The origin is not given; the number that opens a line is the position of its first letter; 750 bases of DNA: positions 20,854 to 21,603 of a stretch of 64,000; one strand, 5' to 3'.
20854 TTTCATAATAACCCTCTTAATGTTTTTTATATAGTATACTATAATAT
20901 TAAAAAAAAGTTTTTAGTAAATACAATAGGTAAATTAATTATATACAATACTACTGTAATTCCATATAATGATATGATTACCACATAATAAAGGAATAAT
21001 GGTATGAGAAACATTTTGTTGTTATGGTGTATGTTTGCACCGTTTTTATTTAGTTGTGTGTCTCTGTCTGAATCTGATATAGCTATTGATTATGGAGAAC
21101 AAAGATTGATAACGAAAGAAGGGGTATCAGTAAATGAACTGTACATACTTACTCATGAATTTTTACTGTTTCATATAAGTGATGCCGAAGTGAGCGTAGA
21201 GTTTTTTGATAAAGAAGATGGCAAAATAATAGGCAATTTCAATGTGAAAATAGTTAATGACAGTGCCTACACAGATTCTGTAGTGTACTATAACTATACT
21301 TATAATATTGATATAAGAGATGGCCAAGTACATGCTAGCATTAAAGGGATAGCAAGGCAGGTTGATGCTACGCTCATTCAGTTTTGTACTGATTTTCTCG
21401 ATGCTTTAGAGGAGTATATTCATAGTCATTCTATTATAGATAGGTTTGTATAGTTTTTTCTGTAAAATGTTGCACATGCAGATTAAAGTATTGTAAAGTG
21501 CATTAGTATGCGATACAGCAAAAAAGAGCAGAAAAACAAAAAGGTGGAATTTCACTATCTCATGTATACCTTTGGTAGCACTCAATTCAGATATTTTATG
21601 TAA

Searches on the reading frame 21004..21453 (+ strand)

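Call 14: search_protein_families(library=pfam, proteins=[window:21004-21453:+], max_evalue=0.01)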
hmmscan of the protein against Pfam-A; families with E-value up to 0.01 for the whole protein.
window:21004-21453:+ (149 aa): 2 families
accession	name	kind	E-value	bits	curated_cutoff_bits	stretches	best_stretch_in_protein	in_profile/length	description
PF14730.11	DUF4468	-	2.7e-06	28.1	22.6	1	39-116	8-88/92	Domain of unknown function (DUF4468) with TBP-like fold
PF07861.16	WND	-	0.0014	18.6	27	1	18-113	105-202/239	WisP family N-Terminal Region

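Call 15: search_protein_families(library=ncbifam, proteins=[window:21004-21453:+], max_evalue=0.01)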
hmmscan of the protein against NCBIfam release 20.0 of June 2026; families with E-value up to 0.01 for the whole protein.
window:21004-21453:+ (149 aa): 0 families
